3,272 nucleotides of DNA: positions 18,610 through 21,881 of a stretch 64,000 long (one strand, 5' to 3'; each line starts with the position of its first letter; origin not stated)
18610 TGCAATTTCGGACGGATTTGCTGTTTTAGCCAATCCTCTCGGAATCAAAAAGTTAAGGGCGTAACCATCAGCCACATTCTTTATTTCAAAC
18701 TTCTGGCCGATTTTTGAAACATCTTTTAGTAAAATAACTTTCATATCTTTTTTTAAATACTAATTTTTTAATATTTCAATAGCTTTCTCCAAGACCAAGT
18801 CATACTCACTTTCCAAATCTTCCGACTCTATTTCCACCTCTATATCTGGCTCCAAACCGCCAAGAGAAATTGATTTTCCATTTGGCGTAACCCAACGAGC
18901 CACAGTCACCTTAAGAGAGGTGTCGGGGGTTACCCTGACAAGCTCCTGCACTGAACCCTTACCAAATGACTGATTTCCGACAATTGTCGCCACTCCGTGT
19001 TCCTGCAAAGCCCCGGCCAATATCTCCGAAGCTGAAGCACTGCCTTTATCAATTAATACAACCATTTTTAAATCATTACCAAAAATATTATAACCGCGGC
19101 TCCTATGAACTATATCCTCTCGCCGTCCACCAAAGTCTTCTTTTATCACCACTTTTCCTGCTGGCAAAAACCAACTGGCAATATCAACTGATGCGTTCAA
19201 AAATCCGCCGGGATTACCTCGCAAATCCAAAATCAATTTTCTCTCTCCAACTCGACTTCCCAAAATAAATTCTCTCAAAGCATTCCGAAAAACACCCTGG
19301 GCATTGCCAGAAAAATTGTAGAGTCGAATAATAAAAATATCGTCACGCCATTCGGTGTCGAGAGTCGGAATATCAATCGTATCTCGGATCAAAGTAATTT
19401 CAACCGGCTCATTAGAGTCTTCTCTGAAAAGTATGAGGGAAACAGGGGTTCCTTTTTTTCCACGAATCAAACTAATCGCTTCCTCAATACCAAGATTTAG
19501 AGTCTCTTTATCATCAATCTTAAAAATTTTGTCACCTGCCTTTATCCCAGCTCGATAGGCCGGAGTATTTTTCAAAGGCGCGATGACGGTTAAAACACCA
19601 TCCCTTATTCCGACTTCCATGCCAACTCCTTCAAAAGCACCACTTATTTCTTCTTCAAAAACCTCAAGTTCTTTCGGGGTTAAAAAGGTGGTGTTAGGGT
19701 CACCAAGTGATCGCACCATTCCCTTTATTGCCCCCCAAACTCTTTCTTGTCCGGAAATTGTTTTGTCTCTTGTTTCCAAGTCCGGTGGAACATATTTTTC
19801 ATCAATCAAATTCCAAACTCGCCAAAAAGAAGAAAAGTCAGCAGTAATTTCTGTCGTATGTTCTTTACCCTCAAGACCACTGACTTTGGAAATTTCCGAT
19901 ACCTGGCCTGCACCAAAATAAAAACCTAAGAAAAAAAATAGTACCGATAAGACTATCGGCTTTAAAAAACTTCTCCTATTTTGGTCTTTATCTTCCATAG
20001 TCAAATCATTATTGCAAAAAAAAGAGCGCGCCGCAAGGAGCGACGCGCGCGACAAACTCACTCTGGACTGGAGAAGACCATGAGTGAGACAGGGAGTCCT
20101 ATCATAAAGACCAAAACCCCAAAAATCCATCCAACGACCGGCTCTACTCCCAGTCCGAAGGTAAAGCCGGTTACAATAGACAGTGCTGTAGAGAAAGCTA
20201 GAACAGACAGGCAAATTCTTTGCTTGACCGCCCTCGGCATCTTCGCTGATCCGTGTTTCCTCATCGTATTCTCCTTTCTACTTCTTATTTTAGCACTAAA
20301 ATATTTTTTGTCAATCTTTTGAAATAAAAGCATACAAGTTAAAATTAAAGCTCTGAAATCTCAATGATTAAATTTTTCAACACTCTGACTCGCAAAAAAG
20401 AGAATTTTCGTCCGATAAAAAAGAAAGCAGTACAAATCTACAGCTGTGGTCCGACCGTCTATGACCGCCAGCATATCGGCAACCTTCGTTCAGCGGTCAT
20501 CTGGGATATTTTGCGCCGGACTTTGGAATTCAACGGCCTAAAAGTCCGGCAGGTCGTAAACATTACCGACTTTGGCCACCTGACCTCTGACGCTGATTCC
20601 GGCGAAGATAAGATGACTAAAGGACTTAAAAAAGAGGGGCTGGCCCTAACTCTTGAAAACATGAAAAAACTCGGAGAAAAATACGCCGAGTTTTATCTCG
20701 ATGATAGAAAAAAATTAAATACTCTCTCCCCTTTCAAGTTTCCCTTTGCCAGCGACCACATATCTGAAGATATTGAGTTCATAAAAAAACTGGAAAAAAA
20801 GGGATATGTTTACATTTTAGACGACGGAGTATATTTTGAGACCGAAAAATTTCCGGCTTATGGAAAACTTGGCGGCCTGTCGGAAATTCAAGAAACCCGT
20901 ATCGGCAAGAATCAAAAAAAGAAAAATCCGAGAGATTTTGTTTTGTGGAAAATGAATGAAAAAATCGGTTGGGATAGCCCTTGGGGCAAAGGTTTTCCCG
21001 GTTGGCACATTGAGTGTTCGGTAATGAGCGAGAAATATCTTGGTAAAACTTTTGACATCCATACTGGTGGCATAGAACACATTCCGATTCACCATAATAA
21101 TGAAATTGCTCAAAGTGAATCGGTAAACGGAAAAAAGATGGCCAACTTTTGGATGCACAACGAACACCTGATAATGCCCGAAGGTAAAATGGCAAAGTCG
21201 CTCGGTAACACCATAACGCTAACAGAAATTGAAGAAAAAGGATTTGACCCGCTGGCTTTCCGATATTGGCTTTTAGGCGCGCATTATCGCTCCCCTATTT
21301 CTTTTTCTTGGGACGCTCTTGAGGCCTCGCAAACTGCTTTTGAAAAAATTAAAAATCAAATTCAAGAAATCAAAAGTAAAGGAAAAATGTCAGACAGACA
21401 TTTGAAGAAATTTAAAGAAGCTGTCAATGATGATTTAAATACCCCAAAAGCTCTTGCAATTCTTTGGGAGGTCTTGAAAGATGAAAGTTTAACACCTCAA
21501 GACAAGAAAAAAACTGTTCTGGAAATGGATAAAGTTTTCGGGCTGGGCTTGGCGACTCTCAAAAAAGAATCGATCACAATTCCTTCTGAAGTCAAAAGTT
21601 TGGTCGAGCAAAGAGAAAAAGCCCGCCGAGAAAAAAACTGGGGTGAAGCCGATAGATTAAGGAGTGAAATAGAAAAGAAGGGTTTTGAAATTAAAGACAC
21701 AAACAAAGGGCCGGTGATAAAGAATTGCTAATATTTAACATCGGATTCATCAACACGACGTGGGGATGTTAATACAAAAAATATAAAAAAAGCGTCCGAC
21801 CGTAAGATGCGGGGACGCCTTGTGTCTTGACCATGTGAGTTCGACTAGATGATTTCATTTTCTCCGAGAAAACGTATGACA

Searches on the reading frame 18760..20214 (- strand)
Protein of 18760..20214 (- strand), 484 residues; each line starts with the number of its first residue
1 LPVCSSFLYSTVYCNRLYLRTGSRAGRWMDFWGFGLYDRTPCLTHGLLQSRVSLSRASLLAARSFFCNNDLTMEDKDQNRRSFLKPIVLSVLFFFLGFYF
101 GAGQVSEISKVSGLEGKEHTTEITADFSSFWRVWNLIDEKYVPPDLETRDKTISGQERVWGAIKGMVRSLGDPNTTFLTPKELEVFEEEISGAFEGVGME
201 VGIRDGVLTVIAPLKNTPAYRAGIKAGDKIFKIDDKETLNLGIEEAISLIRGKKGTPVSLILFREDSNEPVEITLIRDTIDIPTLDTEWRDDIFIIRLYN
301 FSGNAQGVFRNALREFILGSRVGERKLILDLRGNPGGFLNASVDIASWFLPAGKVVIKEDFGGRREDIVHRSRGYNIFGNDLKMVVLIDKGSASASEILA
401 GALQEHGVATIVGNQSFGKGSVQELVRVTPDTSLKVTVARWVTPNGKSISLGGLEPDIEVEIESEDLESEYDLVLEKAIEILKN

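Call 6: search_protein_families(library=pfam, proteins=[window:18760-20214:-], max_evalue=0.01)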
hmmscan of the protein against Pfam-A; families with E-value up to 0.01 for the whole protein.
window:18760-20214:- (484 aa): 5 families
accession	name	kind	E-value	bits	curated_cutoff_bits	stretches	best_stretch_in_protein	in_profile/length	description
PF03572.23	Peptidase_S41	-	1.1e-44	152.3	24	1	293-460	2-165/165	Peptidase family S41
PF17820.7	PDZ_6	-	2.9e-11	43.4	27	1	212-261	4-51/54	PDZ domain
PF13180.12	PDZ_2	-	9.3e-08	32.7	27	1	199-275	5-80/80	PDZ domain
PF00595.29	PDZ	-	2.6e-07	31.4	23.2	1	197-260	12-78/81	PDZ domain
PF22694.1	CtpB_N-like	-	0.00011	23.1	27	1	99-178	9-81/85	Activating protease CtpB N-terminal domain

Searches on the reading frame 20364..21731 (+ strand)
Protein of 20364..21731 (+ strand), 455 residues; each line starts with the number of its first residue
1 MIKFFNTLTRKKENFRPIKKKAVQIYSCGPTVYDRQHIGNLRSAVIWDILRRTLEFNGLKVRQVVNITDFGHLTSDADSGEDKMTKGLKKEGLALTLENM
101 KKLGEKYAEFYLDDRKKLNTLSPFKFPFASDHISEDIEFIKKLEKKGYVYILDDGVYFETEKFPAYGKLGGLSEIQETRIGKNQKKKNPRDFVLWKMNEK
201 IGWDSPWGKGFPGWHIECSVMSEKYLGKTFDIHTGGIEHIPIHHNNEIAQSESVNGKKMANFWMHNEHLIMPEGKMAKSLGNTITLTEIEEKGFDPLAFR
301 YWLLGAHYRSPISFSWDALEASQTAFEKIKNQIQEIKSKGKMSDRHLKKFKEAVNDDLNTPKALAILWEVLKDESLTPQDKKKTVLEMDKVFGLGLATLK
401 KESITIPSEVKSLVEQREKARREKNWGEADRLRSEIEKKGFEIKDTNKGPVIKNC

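Call 6: search_protein_families(library=pfam, proteins=[window:20364-21731:+], max_evalue=0.01)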
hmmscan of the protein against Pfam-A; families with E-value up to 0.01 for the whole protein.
window:20364-21731:+ (455 aa): 7 families
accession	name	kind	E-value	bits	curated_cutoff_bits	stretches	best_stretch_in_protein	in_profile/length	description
PF01406.26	tRNA-synt_1e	-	4.2e-89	299.3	27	1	15-323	2-300/301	tRNA synthetases class I (C) catalytic domain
PF23493.1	CysS_C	-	3.5e-08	33.9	23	1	406-448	4-46/51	Cysteinyl-tRNA ligase anticodon binding domain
PF09334.17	tRNA-synt_1g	-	5.3e-07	29.2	20.1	1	261-320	313-372/391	tRNA synthetases class I (M)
PF09190.17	DALR_2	-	1.4e-06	29.2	22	1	349-372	1-24/57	DALR domain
PF00750.26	tRNA-synt_1d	-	1.1e-05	25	23.3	1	15-72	14-71/349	tRNA synthetases class I (R), catalytic domain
PF01921.24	tRNA-synt_1f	-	0.00015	21.3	27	0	10-71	13-71/360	tRNA synthetases class I (K)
PF00133.28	tRNA-synt_1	-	0.00038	19.8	22.7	0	20-151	22-158/414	tRNA synthetases class I (I, L, M and V)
